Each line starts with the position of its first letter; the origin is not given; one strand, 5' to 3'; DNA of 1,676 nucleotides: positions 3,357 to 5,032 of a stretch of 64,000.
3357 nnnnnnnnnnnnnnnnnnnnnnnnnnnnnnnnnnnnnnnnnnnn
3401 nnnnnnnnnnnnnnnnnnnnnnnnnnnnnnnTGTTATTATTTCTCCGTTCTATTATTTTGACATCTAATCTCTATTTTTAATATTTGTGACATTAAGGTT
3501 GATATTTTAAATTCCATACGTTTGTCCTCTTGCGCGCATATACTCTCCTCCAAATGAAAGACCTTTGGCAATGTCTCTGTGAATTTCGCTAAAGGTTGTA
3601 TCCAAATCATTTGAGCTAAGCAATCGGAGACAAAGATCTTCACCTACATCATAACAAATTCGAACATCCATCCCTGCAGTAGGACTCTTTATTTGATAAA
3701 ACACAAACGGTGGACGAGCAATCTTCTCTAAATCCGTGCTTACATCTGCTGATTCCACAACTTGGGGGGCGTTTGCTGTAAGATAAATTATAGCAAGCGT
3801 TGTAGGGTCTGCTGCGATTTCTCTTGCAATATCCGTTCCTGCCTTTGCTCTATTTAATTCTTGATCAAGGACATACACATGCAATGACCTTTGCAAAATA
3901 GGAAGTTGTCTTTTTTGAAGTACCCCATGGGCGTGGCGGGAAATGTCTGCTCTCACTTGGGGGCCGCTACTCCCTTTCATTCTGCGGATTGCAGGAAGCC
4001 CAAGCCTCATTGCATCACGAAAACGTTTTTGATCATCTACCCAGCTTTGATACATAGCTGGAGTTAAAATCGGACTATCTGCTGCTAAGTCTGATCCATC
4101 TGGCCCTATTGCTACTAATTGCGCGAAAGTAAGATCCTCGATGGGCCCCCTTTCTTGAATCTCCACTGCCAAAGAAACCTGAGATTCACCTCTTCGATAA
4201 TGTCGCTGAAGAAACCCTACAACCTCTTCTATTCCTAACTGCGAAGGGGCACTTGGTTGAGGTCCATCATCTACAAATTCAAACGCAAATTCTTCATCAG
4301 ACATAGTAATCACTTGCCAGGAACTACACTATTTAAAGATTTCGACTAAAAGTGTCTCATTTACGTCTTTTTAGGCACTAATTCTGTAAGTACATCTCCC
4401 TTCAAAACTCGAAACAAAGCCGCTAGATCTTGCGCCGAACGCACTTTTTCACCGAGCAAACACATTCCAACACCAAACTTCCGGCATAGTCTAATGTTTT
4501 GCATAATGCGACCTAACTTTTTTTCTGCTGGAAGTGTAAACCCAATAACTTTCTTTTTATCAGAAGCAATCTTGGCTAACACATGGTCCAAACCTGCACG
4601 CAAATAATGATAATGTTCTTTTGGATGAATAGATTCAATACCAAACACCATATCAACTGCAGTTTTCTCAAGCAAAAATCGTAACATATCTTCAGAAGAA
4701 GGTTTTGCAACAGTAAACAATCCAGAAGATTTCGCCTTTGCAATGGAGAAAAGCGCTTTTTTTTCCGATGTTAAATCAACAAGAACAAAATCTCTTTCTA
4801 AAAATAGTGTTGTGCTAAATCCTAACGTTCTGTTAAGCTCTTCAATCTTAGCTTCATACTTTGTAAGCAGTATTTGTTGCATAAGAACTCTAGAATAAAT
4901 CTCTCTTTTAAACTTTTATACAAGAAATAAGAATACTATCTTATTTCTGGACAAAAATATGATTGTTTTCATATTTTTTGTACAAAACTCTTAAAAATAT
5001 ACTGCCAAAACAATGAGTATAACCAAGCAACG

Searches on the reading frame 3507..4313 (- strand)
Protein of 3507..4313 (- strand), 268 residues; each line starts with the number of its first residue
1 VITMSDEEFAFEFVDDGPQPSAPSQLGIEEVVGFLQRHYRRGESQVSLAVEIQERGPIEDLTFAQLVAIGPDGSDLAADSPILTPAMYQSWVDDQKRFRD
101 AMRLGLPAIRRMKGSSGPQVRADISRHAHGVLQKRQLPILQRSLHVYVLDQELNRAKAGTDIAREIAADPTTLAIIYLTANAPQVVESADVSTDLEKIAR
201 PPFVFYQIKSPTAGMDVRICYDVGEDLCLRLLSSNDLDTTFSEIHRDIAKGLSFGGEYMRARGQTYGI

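Call 3: search_protein_families(library=pfam, proteins=[window:3507-4313:-], max_evalue=1)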
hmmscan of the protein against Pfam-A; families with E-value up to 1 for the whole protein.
window:3507-4313:- (268 aa): 1 family
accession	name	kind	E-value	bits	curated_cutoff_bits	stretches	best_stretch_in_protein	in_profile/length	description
PF00072.30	Response_reg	-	0.032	14.9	30.2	1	141-183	40-81/111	Response regulator receiver domain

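Call 4: search_protein_families(library=ncbifam, proteins=[window:3507-4313:-], max_evalue=1)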
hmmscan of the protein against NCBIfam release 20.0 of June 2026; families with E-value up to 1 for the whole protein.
window:3507-4313:- (268 aa): 2 families
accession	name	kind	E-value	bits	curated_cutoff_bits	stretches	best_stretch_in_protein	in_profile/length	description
NF009973.0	PRK13435.1-4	equivalog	0.034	14.1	158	1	146-201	56-108/154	response regulator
NF011790.0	PRK15254.1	equivalog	0.12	11.5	370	1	83-126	52-95/247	fimbrial chaperone protein StdC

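Call 14: find_homologous_proteins(query=window:3507-4313:-)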
Query window:3507-4313:- (268 aa): 1 proteins with E <= 0.001 among 1140 candidates.
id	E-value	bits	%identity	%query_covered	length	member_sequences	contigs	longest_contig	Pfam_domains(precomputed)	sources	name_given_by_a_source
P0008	3.2e-171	585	100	99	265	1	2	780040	-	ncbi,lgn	-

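Call 20: find_encoding_contigs(protein=P0008, flank=10000, max_places=3)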
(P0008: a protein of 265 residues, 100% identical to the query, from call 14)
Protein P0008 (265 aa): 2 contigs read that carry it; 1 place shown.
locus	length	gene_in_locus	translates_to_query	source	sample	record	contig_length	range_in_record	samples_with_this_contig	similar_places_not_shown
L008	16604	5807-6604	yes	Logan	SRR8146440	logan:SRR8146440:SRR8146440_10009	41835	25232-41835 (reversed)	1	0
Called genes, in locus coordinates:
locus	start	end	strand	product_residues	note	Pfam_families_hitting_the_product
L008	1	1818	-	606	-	?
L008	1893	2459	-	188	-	PF00352:TBP, PF11858:DUF3378 (faint), PF00352:TBP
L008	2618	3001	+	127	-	-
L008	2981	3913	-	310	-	PF00899:ThiF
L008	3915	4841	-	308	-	PF01171:ATP_bind_3, PF03054:tRNA_Me_trans (faint)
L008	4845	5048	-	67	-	PF02597:ThiS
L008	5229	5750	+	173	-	-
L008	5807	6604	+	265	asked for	-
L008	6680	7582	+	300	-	-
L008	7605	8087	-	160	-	-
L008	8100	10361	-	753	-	-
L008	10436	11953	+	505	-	-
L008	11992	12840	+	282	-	PF00561:Abhydrolase_1, PF12146:Hydrolase_4, PF12697:Abhydrolase_6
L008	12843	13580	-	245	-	PF01790:LGT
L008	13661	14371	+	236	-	-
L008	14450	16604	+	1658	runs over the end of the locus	-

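Call 32: search_protein_families(library=pfam, proteins=[L008:10436-11953:+, L008:13661-14371:+], max_evalue=10)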
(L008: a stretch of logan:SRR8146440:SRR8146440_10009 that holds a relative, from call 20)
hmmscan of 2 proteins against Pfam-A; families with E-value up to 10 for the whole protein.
L008:10436-11953:+ (505 aa): 1 family
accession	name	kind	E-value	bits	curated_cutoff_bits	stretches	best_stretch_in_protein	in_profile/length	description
PF14535.12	AMP-binding_C_2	-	0.046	14.4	25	1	394-461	1-68/96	AMP-binding enzyme C-terminal domain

L008:13661-14371:+ (236 aa): 0 families

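Call 39: predict_structure(alignment_id=A4)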
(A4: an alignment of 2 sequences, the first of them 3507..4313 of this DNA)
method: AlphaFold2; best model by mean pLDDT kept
length: 268 residues; sequences in the alignment: 2
mean_pLDDT: 42.8   pTM: 0.39
mean pLDDT of the five models: 42.8, 41.0, 40.8, 38.6, 37.7
residues with pLDDT >= 90: 0; 70-90: 1; 50-70: 97; < 50: 170
segments of 3 or more residues with pLDDT < 50: 1-142, 151-156, 180-189, 209-215, 265-268
pLDDT, mean of each block of 10 residues (from residue 1): 29 32 32 33 29 28 28 34 34 40 34 33 32 35 52 50 59 56 42 56 53 47 60 59 66 57 46
secondary structure, 60 per line:
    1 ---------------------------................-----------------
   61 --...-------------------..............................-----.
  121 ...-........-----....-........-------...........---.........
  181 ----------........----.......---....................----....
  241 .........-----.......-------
elements in order: H28-43 H85-114 E120-123 H125-132 H138-141 E143-150 H158-168 E172-180 H191-198 E203-209 H213-232 H237-249 H255-261

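Call 44: fold_search(model_id=the predicted structure, library=pdb)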
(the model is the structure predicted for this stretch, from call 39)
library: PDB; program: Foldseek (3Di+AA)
matches with E <= 10: 896; with E <= 0.001: 0
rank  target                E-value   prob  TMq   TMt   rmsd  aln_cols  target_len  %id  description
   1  6p40_A                4.5e-02  0.44  0.19  0.14  11.2       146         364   15  Crystal Structure of Full Length APOBEC3G FKL (released 2020-02-12)
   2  8h0i_A                5.9e-02  0.66  0.23  0.18  10.9       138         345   12  Cryo-EM structure of APOBEC3G-Vif complex (released 2023-07-19)
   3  5k82_A                5.9e-02  0.60  0.22  0.29  10.9       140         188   14  Crystal Structure of a Primate APOBEC3G N-Terminal Domain (released 2016-08-10)
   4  8tvc_A                7.6e-02  0.89  0.21  0.15   6.4        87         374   14  Crystal structure of rA3G-ssDNA-AA (released 2024-11-06)
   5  9n7z_D                8.1e-02  0.25  0.18  0.15  15.8       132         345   14  Crystal structure of CT-SLiM-deleted human Drp1 GTPase domain-BSE fusion protein in the apo state (released 2025-06-25)
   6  1xng_A                8.6e-02  0.28  0.17  0.18   9.4       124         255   15  Crystal Structure of NH3-dependent NAD+ synthetase from Helicobacter pylori (released 2005-04-05)
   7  8e40_A                9.2e-02  0.51  0.21  0.16  11.5       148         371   13  Full-length APOBEC3G in complex with HIV-1 Vif, CBF-beta, and fork RNA (released 2023-01-11)
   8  6cer_C                9.8e-02  0.15  0.16  0.13  16.0       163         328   12  Human pyruvate dehydrogenase complex E1 component V138M mutation (released 2018-07-11)
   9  4iou_B                1.2e-01  0.44  0.21  0.30  10.2       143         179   10  Crystal structure of the HIV-1 Vif binding, catalytically active domain of APOBEC3F (released 2013-05-29)
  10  3pxg_C                1.2e-01  0.09  0.12  0.08  15.9       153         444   10  Structure of MecA121 and ClpC1-485 complex (released 2011-03-16)
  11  6l0p_A                1.2e-01  0.08  0.16  0.12  18.4       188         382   13  Crystal Structure of the O-Phosphoserine Sulfhydrylase from Aeropyrum pernix Complexed with O-Phosphoserine (released 2020-09-23)
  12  6l0q_A                1.3e-01  0.07  0.14  0.11  18.7       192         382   13  Crystal Structure of the O-Phosphoserine Sulfhydrylase from Aeropyrum pernix Complexed with O-Phosphoserine (released 2020-09-23)
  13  3w0l_B                1.4e-01  0.25  0.20  0.11   9.5       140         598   16  The crystal structure of Xenopus Glucokinase and Glucokinase Regulatory Protein complex (released 2013-07-17)
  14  3w6p_A                1.4e-01  0.23  0.20  0.18  15.0       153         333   15  Crystal structure of human Dlp1 in complex with GDP.AlF4 (released 2014-02-19)
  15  3pxi_C                1.4e-01  0.09  0.12  0.06  15.9       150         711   10  Structure of MecA108:ClpC (released 2011-03-16)
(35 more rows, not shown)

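Call 62: search_solved_structures(query=L008:10436-11953:+, max_evalue=1)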
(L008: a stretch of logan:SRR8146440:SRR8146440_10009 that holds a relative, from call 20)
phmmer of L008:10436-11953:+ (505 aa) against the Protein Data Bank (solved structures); distinct sequences matched with E-value up to 1: 0.

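Call 63: search_protein_families(library=ncbifam, proteins=[L008:10436-11953:+, L008:11992-12840:+, L008:13661-14371:+], max_evalue=0.1)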
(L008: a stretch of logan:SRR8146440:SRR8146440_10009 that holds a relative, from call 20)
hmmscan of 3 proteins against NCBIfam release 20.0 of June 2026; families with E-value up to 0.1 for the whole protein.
L008:10436-11953:+ (505 aa): 9 families
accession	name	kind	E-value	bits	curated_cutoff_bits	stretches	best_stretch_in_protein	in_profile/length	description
TIGR02155.1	PA_CoA_ligase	equivalog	4.2e-07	28.8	646.3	1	382-461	313-390/422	phenylacetate--CoA ligase PaaK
NF041878.1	paak_haloarch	equivalog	1e-05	24.3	700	1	36-265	10-237/427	phenylacetate--CoA ligase PaaK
TIGR02188.1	Ac_CoA_lig_AcsA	equivalog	0.00068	18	724.95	1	379-471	494-583/629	acetate--CoA ligase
NF001208.0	PRK00174.1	subfamily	0.0017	16.8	657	1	376-471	507-598/649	acetate--CoA ligase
NF005660.0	PRK07445.1-2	equivalog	0.012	14.5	525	1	378-457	284-358/397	O-succinylbenzoic acid--CoA ligase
NF002937.0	PRK03584.1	subfamily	0.015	13.4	639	1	381-463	517-595/657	acetoacetate--CoA ligase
NF005877.1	PRK07824.1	equivalog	0.033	13.3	345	0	379-412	255-288/362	o-succinylbenzoate--CoA ligase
NF009829.0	PRK13303.1-4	subfamily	0.077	12.6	184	0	389-464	168-241/245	aspartate dehydrogenase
NF009071.0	PRK12406.1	subfamily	0.09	11.2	701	0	379-502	395-502/510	acyl-CoA synthetase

L008:11992-12840:+ (282 aa): 37 families (the best 25 are shown)
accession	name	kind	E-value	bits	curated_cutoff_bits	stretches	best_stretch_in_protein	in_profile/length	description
TIGR02427.1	protocat_pcaD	equivalog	5.7e-24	84.9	255.85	2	17-113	2-96/251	3-oxoadipate enol-lactonase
NF050089.1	i_nPHAscl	equivalog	7.8e-21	74.4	300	2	17-134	9-124/288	intracellular short-chain-length polyhydroxyalkanoate depolymerase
TIGR03695.1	menH_SHCHC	equivalog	9.3e-21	74.4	208.55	1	26-131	2-105/252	2-succinyl-6-hydroxy-2,4-cyclohexadiene-1-carboxylate synthase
NF011457.0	PRK14875.1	equivalog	9.4e-21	74.2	307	2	19-115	125-218/372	acetoin dehydrogenase dihydrolipoyllysine-residue acetyltransferase subunit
NF051488.1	bifunc_PcaDC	exception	7.6e-20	71.4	390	2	24-116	10-99/375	bifunctional 3-oxoadipate enol-lactonase/4-carboxymuconolactone decarboxylase PcaDC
TIGR03056.1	bchO_mg_che_rel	equivalog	3.9e-18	65.4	172.55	1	23-279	25-277/278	alpha/beta fold hydrolase BchO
TIGR03611.1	RutD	equivalog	9.8e-18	64.4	238.5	2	22-117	9-102/258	pyrimidine utilization protein D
NF008340.0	PRK11126.1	equivalog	5.9e-15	55.2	261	1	22-128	10-110/255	2-succinyl-6-hydroxy-2,4-cyclohexadiene-1-carboxylate synthase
NF045948.1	ProImpepThrmp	equivalog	1.7e-13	50.7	500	2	7-119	4-119/291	proline iminopeptidase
NF051487.1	bifunc_PcaCD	exception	4e-12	45.9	430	2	25-119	171-262/413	bifunctional 4-carboxymuconolactone decarboxylase/3-oxoadipate enol-lactonase PcaCD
TIGR01250.1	pro_imino_pep_2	subfamily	5.7e-12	45.8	167.65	1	11-279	8-287/288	proline iminopeptidase-family hydrolase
NF004514.1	PRK05855.1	equivalog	5.7e-12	45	455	1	19-105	15-101/578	SDR family oxidoreductase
TIGR01738.1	bioH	equivalog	7.3e-12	45.4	206.95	1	27-279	5-245/245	pimeloyl-ACP methyl ester esterase BioH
NF045632.1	hydroxlase_HsaD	equivalog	1.3e-11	44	400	1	18-118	26-127/290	4,5:9,10-diseco-3-hydroxy-5,9,17-trioxoandrosta-1(10),2-diene-4-oate hydrolase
NF058580.1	lipase_V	equivalog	2.2e-09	37.4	300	1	24-109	23-104/230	EstV family lipase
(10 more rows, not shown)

L008:13661-14371:+ (236 aa): 0 families

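Call 68: search_protein_families(library=padloc, proteins=[window:3507-4313:-], max_evalue=0.1)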
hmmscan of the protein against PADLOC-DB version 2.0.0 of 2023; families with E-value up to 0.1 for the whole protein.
window:3507-4313:- (268 aa): 0 families

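Call 69: search_protein_families(library=phrogs, proteins=[window:3507-4313:-], max_evalue=0.1)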
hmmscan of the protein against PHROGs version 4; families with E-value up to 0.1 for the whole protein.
window:3507-4313:- (268 aa): 0 families

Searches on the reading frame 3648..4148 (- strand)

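Call 32: search_protein_families(library=pfam, proteins=[window:3648-4148:-], max_evalue=10)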
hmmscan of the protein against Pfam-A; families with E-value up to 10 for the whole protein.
seq(167 aa): 1 family
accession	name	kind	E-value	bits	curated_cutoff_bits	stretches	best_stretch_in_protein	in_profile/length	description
PF00072.30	Response_reg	-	0.011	16.3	30.2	1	86-128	40-81/111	Response regulator receiver domain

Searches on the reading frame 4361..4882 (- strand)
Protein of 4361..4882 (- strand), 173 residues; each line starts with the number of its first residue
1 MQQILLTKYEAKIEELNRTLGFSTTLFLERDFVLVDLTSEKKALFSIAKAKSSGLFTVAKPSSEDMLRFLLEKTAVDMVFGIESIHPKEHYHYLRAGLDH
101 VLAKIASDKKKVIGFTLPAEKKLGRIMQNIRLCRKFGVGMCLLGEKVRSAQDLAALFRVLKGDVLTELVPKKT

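Call 3: search_protein_families(library=pfam, proteins=[window:4361-4882:-], max_evalue=1)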
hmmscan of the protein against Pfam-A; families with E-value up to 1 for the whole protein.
window:4361-4882:- (173 aa): 0 families

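Call 4: search_protein_families(library=ncbifam, proteins=[window:4361-4882:-], max_evalue=1)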
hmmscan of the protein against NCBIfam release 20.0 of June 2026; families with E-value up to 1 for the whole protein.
window:4361-4882:- (173 aa): 4 families
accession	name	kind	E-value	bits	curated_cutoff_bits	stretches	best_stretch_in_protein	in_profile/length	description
NF046111.1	RNaseP3Mthb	equivalog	0.0098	15.7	200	1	92-154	117-193/236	ribonuclease P protein component 3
NF003023.0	PRK03892.1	equivalog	0.0099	15.3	323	1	39-117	67-137/217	Ribonuclease P protein component 3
NF002677.0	PRK02406.1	equivalog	0.038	13.1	256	1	101-140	151-190/357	DNA polymerase IV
NF005712.0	PRK07524.1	subfamily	0.052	12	500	1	66-103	8-46/536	5-guanidino-2-oxopentanoate decarboxylase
